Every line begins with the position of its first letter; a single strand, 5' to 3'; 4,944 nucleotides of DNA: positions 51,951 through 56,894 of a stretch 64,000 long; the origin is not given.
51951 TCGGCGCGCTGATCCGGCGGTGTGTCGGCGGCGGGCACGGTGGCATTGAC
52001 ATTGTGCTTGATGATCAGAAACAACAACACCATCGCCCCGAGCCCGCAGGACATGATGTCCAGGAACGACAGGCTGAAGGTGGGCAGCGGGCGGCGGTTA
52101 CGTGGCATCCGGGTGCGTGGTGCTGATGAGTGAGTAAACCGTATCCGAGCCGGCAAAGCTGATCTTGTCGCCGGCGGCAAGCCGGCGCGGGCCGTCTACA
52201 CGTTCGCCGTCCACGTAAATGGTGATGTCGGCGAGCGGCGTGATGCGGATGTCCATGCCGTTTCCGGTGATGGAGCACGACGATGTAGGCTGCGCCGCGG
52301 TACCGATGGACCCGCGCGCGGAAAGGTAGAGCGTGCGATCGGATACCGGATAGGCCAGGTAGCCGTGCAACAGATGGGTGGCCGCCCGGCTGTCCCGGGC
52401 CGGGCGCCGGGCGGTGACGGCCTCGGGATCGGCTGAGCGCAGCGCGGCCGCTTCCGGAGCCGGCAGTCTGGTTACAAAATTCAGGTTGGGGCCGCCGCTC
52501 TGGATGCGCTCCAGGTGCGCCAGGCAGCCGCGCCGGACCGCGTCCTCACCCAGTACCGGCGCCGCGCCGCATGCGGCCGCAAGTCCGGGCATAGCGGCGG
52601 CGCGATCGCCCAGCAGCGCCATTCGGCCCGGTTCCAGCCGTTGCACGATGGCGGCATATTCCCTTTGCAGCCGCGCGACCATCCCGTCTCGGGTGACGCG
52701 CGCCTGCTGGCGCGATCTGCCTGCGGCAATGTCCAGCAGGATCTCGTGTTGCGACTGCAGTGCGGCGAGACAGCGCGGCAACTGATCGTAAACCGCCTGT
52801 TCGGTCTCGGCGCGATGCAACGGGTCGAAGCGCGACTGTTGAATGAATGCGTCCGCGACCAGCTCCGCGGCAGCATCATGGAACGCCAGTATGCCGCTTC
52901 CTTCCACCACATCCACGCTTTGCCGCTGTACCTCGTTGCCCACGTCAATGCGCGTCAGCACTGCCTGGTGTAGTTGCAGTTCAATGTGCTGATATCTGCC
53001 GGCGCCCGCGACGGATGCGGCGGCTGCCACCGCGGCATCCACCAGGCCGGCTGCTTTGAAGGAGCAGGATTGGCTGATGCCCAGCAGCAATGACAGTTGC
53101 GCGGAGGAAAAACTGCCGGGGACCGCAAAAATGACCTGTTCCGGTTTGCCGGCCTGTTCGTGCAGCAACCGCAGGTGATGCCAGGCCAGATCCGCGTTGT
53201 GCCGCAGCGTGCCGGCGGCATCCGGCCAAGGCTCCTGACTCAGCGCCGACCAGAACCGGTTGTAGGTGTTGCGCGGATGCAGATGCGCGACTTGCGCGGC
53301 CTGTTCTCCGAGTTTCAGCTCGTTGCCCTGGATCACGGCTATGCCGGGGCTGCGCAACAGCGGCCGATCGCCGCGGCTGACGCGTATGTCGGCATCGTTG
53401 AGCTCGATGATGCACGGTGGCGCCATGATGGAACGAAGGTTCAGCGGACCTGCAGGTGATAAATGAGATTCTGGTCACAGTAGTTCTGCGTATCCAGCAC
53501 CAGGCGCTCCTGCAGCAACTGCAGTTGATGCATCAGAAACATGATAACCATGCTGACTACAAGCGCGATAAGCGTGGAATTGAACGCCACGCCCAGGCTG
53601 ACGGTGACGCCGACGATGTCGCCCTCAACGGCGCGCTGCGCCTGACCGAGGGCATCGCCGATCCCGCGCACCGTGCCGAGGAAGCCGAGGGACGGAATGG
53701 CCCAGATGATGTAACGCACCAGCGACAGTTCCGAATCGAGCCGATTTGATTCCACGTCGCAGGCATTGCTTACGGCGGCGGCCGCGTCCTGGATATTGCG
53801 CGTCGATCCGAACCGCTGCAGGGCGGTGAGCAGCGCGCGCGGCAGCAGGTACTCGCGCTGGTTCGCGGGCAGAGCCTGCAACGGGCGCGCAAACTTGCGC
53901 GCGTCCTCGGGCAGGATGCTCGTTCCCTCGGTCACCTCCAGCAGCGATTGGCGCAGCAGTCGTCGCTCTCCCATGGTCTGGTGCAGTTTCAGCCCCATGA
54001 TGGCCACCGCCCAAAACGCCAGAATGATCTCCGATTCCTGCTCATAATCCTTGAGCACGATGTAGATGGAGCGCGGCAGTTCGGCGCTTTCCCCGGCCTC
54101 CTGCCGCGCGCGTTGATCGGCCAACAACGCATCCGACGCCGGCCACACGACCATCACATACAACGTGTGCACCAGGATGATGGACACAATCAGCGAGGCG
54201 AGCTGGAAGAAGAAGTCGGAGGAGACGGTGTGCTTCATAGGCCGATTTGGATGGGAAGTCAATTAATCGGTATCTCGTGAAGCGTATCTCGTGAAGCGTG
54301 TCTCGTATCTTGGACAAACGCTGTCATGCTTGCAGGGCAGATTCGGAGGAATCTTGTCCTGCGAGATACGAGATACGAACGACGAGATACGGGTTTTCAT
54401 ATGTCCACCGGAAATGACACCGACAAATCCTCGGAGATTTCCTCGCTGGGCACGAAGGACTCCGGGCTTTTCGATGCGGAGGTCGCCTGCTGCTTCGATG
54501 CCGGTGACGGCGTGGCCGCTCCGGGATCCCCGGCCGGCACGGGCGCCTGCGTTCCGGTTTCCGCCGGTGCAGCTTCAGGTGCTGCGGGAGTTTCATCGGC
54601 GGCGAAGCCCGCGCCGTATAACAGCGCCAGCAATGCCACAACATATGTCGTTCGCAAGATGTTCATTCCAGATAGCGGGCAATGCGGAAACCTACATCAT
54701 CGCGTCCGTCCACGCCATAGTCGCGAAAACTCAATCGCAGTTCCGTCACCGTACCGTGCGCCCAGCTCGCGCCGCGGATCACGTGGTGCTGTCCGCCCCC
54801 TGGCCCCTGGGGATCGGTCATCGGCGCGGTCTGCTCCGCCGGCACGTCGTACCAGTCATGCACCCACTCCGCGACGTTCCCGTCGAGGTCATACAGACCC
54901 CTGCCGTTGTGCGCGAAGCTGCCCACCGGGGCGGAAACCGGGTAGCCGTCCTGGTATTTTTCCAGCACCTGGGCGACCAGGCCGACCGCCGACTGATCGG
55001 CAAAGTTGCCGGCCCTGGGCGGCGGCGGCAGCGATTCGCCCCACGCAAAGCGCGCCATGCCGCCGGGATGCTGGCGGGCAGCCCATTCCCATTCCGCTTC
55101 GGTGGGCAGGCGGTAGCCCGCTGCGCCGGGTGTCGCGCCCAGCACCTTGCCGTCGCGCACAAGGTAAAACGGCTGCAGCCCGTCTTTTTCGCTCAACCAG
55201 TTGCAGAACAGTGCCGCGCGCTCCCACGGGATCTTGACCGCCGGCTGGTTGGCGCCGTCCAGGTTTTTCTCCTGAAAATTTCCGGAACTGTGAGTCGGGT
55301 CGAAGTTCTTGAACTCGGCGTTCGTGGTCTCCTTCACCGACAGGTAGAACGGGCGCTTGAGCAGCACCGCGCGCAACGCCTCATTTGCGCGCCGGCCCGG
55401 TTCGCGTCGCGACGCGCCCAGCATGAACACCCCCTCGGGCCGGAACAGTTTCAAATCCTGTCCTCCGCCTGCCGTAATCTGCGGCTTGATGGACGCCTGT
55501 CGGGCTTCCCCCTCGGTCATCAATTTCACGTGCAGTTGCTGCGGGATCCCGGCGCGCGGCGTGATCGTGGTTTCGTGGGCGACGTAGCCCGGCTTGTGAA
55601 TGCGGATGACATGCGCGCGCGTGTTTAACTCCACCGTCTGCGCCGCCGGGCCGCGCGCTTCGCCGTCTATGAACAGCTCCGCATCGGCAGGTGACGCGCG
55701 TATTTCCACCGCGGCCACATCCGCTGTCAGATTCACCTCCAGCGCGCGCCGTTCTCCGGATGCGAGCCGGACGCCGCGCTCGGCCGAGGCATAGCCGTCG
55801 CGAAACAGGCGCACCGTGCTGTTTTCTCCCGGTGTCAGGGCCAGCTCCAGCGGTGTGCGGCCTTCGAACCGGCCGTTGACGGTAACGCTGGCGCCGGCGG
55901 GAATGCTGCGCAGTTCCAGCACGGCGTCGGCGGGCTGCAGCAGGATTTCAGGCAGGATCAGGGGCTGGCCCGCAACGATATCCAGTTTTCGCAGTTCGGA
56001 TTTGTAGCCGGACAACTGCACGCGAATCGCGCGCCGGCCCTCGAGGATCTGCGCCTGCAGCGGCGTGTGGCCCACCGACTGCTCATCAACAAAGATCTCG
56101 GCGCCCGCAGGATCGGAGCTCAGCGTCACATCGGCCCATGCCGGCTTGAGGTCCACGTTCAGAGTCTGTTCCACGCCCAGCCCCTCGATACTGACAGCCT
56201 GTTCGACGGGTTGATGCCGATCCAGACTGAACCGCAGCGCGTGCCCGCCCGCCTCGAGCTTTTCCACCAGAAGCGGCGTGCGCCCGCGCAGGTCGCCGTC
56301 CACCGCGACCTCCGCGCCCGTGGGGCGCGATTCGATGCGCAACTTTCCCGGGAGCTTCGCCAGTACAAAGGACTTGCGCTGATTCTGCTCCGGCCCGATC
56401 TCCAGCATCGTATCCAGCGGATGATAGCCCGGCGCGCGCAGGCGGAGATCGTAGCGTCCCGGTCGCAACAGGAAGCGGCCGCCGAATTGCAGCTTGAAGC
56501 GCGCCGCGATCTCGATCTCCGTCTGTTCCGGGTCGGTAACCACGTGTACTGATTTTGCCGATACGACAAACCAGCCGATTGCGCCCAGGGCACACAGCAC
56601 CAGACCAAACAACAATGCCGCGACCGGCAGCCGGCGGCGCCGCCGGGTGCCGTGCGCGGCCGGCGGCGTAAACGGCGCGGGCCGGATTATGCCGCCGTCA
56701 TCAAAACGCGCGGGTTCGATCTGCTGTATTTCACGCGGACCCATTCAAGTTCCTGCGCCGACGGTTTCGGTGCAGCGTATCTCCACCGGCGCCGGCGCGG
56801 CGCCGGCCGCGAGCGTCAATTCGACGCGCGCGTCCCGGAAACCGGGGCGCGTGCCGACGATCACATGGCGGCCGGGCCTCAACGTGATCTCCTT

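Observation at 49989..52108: Two paralogous 'ExbD/TolR-like anchor - coiled coil - VWA' fusion proteins next to a MotA/ExbB-type channel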

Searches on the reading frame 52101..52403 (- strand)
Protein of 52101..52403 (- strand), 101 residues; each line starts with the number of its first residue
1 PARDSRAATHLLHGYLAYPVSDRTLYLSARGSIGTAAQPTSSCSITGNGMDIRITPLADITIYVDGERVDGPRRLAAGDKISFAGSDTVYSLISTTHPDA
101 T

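Call 60: search_solved_structures(query=A5, max_evalue=10, show_alignments=2)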
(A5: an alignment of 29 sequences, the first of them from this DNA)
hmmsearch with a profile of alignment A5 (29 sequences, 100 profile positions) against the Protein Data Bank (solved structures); distinct sequences matched with E-value up to 10: 24.
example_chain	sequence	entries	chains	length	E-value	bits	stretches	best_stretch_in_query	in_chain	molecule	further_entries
3fm8_A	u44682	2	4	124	0.00012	25.1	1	42-81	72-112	Kinesin-like protein KIF13B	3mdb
5fwh_A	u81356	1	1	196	0.00051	23.1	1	21-80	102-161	ESSC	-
2aff_A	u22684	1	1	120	0.0044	20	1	39-89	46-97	Antigen KI-67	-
1r21_A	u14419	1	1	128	0.0051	19.8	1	39-89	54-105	Antigen Ki-67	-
9qks_G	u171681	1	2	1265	0.0084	19.1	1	38-81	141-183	ESX secretion system protein YukB,Green fluorescent protein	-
1wln_A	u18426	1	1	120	0.022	17.8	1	40-92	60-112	Afadin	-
2k6p_A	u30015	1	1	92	0.051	16.6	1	43-83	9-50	Uncharacterized protein HP_1423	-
7wrg_A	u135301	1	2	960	0.069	16.2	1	48-85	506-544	Kinesin-like protein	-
4ku0_D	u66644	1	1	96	0.078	16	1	54-87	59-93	Uncharacterized 10.2 kDa protein in segC-Gp6 intergenic region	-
5iv5_ZA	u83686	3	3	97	0.081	16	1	54-87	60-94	Uncharacterized 10.2 kDa protein in segC-Gp6 intergenic region | gp5.4, tip of the central spike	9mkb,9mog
2eh0_A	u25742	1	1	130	0.083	16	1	47-89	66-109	Kinesin-like protein KIF1B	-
7aqc_Y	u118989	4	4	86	0.096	15.7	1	56-84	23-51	Uncharacterized protein YabO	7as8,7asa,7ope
5djo_A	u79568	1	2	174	0.11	15.5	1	46-81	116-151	Kinesin-like protein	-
1i94_D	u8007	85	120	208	0.12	15.5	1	59-94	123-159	30S RIBOSOMAL PROTEIN S4 | RIBOSOMAL PROTEIN S4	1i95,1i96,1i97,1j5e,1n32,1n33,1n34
10px_1d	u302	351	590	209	0.12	15.5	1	59-94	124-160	30S ribosomal protein S4 | Ribosomal protein S4 | 16S Ribosomal protein S4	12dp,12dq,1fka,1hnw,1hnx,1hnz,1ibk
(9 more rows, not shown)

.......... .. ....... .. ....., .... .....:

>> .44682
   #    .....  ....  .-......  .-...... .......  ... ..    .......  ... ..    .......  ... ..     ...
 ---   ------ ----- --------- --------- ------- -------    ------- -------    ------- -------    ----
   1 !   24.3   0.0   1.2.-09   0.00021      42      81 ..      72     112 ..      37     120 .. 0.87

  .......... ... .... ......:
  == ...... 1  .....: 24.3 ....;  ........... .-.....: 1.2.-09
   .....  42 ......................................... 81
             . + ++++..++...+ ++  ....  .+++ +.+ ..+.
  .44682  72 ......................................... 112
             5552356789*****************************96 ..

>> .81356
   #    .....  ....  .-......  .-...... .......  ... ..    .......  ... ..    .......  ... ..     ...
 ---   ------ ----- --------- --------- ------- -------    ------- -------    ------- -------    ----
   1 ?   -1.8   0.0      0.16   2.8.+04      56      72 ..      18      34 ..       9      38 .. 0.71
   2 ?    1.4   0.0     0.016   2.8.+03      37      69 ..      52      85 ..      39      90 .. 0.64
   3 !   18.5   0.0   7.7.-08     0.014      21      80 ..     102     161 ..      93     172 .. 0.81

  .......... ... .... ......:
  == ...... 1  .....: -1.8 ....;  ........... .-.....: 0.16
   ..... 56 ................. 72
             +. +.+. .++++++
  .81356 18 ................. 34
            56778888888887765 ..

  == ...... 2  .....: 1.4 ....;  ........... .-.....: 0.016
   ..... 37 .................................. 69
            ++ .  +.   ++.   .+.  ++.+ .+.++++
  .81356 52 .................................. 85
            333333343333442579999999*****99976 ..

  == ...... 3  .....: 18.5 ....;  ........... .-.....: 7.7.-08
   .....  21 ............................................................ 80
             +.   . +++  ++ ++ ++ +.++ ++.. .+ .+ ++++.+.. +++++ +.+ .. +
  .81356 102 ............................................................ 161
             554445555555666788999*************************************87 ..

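Call 61: search_protein_families(library=pfam, alignment_id=A5, max_evalue=10)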
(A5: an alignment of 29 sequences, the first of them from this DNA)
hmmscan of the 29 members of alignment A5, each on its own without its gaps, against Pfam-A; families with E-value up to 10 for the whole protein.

A. member 1, seq(101 aa): 1 family
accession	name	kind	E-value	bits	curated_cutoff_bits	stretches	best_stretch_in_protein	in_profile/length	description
PF00498.31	FHA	-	0.037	14.9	20.7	1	48-83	28-66/67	FHA domain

B. families by the number of members that match (of 29 scanned): 18 families
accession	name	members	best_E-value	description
PF00498.31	FHA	14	0.00035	FHA domain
PF25459.1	AIM3_BBC1_C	2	0.13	AIM3/BBC1 Cysteine proteinase-fold domain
PF02369.22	Big_1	1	0.002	Bacterial Ig-like domain (group 1)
PF13275.11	S4_2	1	0.0027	S4 domain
PF16697.10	Yop-YscD_cpl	1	0.018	Inner membrane component of T3SS, cytoplasmic domain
PF19195.5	DUF5870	1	0.024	Family of unknown function (DUF5870)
PF01479.30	S4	1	0.049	S4 domain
PF13385.13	Laminin_G_3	1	0.056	Concanavalin A-like lectin/glucanases superfamily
PF18277.6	AbrB_C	1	0.058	AbrB C-terminal domain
PF14453.12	ThiS-like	1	0.06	ThiS-like ubiquitin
PF25208.1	DUF7838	1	0.067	Domain of unknown function (DUF7838)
PF07177.19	Neuralized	1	0.078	Neuralized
PF18182.6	mCpol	1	0.093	minimal CRISPR polymerase domain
PF02080.26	TrkA_C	1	0.18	TrkA-C domain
PF14451.12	Ub-Mut7C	1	0.18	Mut7-C ubiquitin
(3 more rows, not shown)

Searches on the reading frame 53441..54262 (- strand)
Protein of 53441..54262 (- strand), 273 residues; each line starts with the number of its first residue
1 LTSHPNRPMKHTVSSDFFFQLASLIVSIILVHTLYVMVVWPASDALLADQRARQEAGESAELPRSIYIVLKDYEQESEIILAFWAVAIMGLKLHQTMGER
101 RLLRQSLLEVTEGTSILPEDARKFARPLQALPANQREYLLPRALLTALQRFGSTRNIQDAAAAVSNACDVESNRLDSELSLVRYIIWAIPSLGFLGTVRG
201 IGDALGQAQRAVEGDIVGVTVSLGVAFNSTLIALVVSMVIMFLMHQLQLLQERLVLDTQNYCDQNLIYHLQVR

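Call 3: search_protein_families(library=pfam, proteins=[window:53441-54262:-], max_evalue=0.1)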
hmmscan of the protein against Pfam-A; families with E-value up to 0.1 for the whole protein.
window:53441-54262:- (273 aa): 1 family
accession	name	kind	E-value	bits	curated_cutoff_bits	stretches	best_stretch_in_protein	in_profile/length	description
PF01618.21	MotA_ExbB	-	5.6e-13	49.2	22.9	1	142-257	8-124/127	MotA/TolQ/ExbB proton channel family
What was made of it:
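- Checked: The MotA/ExbB gene (PF01618, 49 bits, E=5.6e-13) is at 53441-54238, two genes upstream, not immediately adjacent (call 3).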

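Call 4: search_protein_families(library=ncbifam, proteins=[window:53441-54262:-], max_evalue=0.1)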
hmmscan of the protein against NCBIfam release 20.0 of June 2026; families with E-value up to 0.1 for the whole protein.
window:53441-54262:- (273 aa): 2 families
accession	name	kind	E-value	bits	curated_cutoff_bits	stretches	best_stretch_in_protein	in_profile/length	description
TIGR02805.1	exbB2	equivalog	0.0005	20.2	135.35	1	144-244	23-120/138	TonB-system energizer ExbB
TIGR02796.1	tolQ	equivalog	0.00063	19.6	221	1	155-248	99-193/216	protein TolQ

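Call 5: search_protein_families(library=padloc, proteins=[window:53441-54262:-], max_evalue=0.1)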
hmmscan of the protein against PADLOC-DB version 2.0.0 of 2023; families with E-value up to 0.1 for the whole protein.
window:53441-54262:- (273 aa): 1 family
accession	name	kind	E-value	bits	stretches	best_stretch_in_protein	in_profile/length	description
PDLC00635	ZorA2|ZorA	-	0.0035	14.4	1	172-263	36-128/505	MotA/ExbB/TolQ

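Call 43: search_solved_structures(query=window:53441-54262:-, max_evalue=1, show_alignments=3)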
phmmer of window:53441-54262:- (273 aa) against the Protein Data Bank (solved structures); distinct sequences matched with E-value up to 1: 0.

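Call 72: search_solved_structures(query=A6, max_evalue=10, show_alignments=3)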
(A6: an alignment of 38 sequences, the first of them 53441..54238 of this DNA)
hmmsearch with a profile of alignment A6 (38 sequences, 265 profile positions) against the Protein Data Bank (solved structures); distinct sequences matched with E-value up to 10: 3.
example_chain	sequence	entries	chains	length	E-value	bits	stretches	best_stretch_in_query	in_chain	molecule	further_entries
8odt_A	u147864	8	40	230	0.023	17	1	149-256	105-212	Tol-Pal system protein TolQ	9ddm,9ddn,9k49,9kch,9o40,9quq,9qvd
9kpz_A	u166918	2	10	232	0.023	16.9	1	149-256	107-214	Tol-Pal system protein TolQ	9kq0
2wie_A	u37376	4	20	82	0.48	12.6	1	168-235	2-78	ATP SYNTHASE C CHAIN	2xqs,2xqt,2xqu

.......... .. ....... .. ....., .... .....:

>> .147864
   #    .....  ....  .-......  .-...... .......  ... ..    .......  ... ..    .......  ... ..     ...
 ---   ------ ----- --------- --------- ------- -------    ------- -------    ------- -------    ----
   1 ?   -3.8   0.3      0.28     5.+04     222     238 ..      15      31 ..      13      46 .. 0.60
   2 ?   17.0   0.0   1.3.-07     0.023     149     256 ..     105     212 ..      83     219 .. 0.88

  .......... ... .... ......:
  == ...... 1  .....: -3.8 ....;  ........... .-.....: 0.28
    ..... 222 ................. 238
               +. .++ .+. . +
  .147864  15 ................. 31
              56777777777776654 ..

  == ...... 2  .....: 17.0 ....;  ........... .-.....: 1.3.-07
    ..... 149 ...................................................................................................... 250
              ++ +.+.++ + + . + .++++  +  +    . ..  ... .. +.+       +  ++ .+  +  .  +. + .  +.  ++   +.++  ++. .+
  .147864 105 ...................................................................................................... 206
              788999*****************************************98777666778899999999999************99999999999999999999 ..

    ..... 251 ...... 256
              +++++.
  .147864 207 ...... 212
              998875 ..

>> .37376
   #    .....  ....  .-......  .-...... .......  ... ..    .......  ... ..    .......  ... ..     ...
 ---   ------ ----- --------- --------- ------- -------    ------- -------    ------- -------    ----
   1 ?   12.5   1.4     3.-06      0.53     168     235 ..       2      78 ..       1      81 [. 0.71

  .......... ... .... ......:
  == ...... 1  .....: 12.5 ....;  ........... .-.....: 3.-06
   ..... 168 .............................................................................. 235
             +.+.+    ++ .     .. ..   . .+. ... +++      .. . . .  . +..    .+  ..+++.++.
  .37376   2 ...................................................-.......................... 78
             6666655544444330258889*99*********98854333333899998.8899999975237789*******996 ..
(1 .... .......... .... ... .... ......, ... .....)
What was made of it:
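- The channel is very divergent: phmmer finds nothing in the PDB, and the profile hits TolQ only at E=0.023 (calls 43, 72).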

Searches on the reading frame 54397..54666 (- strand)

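Call 3: search_protein_families(library=pfam, proteins=[window:54397-54666:-], max_evalue=0.1)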
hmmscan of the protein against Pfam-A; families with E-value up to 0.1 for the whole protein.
window:54397-54666:- (89 aa): 0 families

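Call 4: search_protein_families(library=ncbifam, proteins=[window:54397-54666:-], max_evalue=0.1)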
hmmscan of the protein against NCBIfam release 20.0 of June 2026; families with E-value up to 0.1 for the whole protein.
window:54397-54666:- (89 aa): 1 family
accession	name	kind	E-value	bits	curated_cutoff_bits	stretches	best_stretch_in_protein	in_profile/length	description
TIGR03593.1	yidC_nterm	equivalog_domain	0.081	12.5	58.25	1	9-69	7-73/363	membrane protein insertase YidC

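Call 5: search_protein_families(library=padloc, proteins=[window:54397-54666:-], max_evalue=0.1)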
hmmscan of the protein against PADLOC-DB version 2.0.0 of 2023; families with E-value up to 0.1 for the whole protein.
window:54397-54666:- (89 aa): 0 families

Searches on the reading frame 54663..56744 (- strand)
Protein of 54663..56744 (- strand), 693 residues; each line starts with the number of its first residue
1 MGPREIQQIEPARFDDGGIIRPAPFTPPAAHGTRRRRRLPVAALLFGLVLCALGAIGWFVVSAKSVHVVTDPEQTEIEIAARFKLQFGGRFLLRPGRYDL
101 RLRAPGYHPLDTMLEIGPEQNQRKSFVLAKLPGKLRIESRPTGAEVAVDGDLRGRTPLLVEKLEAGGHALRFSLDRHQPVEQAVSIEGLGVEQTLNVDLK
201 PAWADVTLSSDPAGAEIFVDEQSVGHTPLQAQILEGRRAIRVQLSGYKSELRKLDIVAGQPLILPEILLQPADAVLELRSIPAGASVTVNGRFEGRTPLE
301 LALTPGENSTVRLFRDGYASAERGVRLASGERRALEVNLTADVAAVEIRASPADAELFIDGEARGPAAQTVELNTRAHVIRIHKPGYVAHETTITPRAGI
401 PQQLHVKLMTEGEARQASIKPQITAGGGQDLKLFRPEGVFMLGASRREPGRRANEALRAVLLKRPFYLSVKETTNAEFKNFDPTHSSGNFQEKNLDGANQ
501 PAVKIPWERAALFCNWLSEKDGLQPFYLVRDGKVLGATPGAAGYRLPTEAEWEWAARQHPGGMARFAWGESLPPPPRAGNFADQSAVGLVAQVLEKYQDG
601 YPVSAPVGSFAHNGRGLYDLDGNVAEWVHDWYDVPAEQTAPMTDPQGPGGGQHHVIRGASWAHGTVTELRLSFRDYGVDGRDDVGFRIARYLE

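Call 3: search_protein_families(library=pfam, proteins=[window:54663-56744:-], max_evalue=0.1)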
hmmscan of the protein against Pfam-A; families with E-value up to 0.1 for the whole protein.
window:54663-56744:- (693 aa): 6 families
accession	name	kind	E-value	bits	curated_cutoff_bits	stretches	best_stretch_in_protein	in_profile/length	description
PF08308.17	PEGA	-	1.8e-51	172.4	20.8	4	133-200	2-68/71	PEGA domain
PF03781.23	FGE-sulfatase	-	6.6e-37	128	23.3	1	436-690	9-255/255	Sulfatase-modifying factor enzyme 1-like domain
PF13620.12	CarboxypepD_reg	-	5e-08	33.6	32.3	0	89-128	38-81/82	Carboxypeptidase regulatory-like domain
PF06832.18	BiPBP_C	-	0.00053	20.3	26.8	0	272-319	8-54/90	Penicillin-Binding Protein C-terminus Family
PF12733.13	Cadherin-like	-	0.036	14.9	24.2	0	335-383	18-70/89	Cadherin-like beta sandwich domain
PF13715.12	CarbopepD_reg_2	-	0.05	14.1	32.2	0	89-129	34-77/88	CarboxypepD_reg-like domain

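Call 4: search_protein_families(library=ncbifam, proteins=[window:54663-56744:-], max_evalue=0.1)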
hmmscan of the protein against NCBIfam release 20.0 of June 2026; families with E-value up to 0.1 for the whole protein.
window:54663-56744:- (693 aa): 9 families
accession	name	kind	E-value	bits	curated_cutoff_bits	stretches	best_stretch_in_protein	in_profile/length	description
TIGR03525.2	GldK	equivalog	1.6e-24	87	350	1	499-689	219-404/408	T9SS ring complex lipoprotein PorK/GldK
NF051459.1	pyoverdine_PvdO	equivalog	1.9e-16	60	500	1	436-691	40-279/280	dihydropyoverdine dehydrogenase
NF047815.1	LIC10124_lipo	equivalog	5.2e-15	55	650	2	204-307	198-304/516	LIC10124 family lipoprotein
NF041186.1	SenA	equivalog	3.4e-11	43.1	420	1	499-689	270-381/382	selenoneine synthase SenA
TIGR02171.1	Fb_sc_TIGR02171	subfamily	4.8e-09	34.8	544.35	1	458-637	65-223/912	TIGR02171 family lipoprotein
TIGR03524.1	GldJ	equivalog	2.5e-08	33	458.2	1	543-632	263-365/559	gliding motility lipoprotein GldJ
TIGR03440.2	egtB_TIGR03440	equivalog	2.4e-07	30.2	360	1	542-676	291-398/413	ergothioneine biosynthesis protein EgtB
TIGR03530.1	GldJ_short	equivalog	2.5e-06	26.7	382.9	1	596-633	281-318/396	gliding motility lipoprotein GldJ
TIGR04344.1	ovoA_Nterm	equivalog_domain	4.9e-05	22.4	400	1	507-676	302-434/444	5-histidylcysteine sulfoxide synthase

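Call 5: search_protein_families(library=padloc, proteins=[window:54663-56744:-], max_evalue=0.1)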
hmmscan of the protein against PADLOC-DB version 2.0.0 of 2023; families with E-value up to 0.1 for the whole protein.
window:54663-56744:- (693 aa): 0 families
